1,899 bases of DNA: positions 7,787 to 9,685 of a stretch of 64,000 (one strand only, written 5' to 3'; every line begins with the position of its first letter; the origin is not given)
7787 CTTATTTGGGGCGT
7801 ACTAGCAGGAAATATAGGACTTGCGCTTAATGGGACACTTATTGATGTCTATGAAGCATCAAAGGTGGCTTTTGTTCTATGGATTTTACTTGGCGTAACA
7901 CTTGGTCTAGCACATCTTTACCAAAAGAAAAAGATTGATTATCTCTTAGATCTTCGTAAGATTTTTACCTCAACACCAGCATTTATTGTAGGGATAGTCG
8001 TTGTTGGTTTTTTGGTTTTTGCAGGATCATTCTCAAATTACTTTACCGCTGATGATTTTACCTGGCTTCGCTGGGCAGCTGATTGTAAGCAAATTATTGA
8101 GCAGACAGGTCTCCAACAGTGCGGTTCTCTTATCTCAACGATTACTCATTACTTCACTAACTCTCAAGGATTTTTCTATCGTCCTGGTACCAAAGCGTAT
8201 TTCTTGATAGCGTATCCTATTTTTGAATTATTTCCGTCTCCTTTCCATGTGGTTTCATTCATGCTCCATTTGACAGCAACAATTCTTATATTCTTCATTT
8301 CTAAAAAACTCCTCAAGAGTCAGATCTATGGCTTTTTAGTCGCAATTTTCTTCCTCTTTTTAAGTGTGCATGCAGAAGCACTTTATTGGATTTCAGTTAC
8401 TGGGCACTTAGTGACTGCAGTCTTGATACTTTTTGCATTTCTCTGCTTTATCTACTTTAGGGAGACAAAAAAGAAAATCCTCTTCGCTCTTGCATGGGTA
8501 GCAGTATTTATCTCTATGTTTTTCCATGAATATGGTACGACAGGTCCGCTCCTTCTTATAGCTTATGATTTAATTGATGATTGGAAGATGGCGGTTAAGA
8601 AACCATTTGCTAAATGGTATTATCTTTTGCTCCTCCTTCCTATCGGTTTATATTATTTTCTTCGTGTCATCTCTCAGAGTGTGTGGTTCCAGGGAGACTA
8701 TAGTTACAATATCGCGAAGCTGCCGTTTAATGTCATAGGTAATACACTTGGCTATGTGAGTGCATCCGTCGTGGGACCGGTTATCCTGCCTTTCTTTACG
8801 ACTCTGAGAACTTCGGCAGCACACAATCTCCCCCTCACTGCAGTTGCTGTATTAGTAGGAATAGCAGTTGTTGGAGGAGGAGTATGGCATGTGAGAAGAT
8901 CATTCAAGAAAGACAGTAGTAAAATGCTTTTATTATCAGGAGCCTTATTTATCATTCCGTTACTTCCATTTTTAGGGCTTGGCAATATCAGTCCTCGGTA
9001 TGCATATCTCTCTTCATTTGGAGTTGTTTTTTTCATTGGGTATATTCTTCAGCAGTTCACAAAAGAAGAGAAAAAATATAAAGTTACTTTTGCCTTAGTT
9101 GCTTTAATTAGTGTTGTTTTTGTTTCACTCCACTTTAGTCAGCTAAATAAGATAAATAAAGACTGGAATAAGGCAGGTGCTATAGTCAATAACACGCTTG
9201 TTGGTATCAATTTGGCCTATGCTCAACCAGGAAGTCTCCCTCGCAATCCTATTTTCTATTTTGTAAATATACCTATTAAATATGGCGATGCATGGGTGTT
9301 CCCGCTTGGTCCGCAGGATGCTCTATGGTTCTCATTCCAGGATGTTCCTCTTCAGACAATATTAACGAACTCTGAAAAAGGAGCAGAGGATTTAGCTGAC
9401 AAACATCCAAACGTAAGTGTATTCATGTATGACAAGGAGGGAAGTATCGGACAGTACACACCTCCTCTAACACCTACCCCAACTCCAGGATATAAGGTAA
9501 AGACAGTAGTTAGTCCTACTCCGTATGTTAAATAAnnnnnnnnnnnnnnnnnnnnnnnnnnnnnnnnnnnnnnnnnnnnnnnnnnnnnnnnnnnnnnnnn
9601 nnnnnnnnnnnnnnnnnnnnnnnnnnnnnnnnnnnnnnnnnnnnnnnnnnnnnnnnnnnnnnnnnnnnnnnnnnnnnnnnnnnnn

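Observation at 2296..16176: Single-strand, about 14 kb glycan island combining Ppm1-like polyprenyl-P-sugar synthase, GDP-mannose pyrophosphorylase, several GT-C (PMT/ArnT-like) enzymes and Pro/Thr-rich targets: possible protein O-mannosylation / lipoglycan system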

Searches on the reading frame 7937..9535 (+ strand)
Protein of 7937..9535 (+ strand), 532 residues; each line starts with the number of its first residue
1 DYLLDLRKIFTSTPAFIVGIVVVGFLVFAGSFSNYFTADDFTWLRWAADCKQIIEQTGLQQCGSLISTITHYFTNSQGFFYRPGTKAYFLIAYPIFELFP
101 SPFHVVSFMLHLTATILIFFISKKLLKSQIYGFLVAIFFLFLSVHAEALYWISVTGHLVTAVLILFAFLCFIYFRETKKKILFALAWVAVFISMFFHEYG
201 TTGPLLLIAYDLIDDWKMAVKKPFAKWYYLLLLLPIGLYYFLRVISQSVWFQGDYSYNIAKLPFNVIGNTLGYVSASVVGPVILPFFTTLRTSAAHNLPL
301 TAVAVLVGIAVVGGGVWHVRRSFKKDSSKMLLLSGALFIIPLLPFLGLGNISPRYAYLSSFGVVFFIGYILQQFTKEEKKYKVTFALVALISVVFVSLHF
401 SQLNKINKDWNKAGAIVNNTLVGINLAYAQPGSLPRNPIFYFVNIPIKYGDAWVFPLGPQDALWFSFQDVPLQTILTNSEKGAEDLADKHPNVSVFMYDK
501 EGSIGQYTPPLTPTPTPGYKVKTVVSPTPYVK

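Call 43: search_protein_families(library=pfam, proteins=[window:7937-9535:+], max_evalue=10)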
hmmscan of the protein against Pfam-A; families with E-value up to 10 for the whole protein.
window:7937-9535:+ (532 aa): 3 families
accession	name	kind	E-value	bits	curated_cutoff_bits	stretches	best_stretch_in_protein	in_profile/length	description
PF03707.21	MHYT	-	0.11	12.9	21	1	293-322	20-49/59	Bacterial signalling protein N terminal repeat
PF25044.1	DUF7789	-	6.1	7.3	25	1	359-410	53-104/129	Domain of unknown function (DUF7789)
PF22852.1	SoxE_N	-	6.3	7.2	27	0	10-29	8-27/48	Sulfocyanin, N-terminal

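Call 67: search_protein_representatives(protein=window:7937-9532:+)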
Query: 532 residues. Proteins with E-value up to 0.001 (for the whole library): 5368; up to 1e-10: 349; up to 1e-30: 86. The best 150 are listed.
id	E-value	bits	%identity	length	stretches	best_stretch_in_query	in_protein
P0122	9.9e-297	1001.3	84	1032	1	1-532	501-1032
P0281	1.6e-115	403.2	41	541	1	2-506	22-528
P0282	4.6e-107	375.3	39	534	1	1-516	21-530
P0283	2.4e-106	373.0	39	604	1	5-512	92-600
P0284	6.8e-106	371.5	37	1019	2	3-504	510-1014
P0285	1.2e-101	357.4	39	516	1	9-508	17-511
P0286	3.7e-92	326.1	43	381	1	142-516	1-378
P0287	7.3e-87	308.7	37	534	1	3-504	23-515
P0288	5.0e-86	305.9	33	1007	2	4-506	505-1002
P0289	2.0e-85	303.9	37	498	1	10-505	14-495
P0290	1.1e-84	301.4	35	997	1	4-508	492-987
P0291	3.2e-78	280.1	39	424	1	93-510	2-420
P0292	1.1e-75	271.8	36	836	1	8-508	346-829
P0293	2.0e-74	267.6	35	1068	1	4-506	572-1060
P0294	8.7e-73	262.2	39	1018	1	3-506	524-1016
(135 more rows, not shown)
